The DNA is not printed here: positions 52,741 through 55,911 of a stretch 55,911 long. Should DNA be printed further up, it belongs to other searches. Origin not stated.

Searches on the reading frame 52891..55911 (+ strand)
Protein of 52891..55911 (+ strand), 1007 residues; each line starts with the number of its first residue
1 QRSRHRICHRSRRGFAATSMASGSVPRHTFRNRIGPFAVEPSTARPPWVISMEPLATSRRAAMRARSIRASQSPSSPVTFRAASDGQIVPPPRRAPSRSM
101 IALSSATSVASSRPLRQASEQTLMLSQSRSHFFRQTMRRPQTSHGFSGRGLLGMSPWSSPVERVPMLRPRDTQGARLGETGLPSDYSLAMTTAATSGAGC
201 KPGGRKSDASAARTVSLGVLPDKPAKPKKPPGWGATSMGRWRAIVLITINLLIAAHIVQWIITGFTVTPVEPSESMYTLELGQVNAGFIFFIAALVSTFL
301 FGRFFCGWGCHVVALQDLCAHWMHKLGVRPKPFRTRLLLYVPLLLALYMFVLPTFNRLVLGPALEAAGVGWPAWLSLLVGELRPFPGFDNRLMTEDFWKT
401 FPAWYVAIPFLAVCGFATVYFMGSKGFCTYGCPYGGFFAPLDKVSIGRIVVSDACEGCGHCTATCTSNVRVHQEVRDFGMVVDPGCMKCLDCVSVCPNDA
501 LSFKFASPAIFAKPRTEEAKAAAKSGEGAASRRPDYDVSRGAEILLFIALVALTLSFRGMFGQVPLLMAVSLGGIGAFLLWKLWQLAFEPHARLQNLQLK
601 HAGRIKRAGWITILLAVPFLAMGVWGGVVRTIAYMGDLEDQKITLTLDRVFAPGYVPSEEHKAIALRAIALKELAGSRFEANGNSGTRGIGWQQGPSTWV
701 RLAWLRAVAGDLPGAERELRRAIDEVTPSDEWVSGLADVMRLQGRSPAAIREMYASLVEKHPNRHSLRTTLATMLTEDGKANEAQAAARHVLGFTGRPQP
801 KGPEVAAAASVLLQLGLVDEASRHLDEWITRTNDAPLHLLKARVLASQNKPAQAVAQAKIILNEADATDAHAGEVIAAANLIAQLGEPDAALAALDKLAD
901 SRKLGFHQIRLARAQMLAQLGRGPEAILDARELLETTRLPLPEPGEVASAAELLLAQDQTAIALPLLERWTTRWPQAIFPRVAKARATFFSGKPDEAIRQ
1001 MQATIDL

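Call 39: search_protein_families(library=pfam, proteins=[window:52891-55911:+], max_evalue=0.01)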
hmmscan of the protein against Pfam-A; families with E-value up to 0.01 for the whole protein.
window:52891-55911:+ (1007 aa): 13 families
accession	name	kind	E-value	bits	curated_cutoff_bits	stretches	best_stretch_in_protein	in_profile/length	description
PF13428.12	TPR_14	-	2.7e-10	40.3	23.5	0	948-986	5-43/44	Tetratricopeptide repeat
PF13432.12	TPR_16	-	9.1e-10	39.3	32.7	2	701-763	2-63/65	Tetratricopeptide repeat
PF12801.12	Fer4_5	-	9e-08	32.4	22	1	287-325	5-43/48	4Fe-4S binding domain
PF14559.12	TPR_19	-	1.2e-05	26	25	0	776-843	2-67/68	Tetratricopeptide repeat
PF13187.11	Fer4_9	-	2.2e-05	24.8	27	1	454-500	1-51/52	4Fe-4S dicluster domain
PF13237.11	Fer4_10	-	2.5e-05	24.5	25.5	1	452-497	6-53/53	4Fe-4S dicluster domain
PF12838.12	Fer4_7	-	7e-05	23.6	27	1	455-500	2-52/52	4Fe-4S dicluster domain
PF07721.20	TPR_4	-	0.00015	22.5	27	0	699-721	4-26/26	Tetratricopeptide repeat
PF07719.23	TPR_2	-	0.00081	19.8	27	0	698-724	3-29/34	Tetratricopeptide repeat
PF14697.11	Fer4_21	-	0.0011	19.5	35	1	451-501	4-57/59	4Fe-4S dicluster domain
PF24575.1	TPR_Slam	-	0.0019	19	35.2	1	737-786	54-102/104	Surface lipoprotein assembly modifier, N-terminal TPR repeats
PF00037.32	Fer4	-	0.0055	16.9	21.1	1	486-501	8-23/24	4Fe-4S binding domain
PF12895.13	ANAPC3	-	0.0064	17.2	27.2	0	757-827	15-81/82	Anaphase-promoting complex, cyclosome, subunit 3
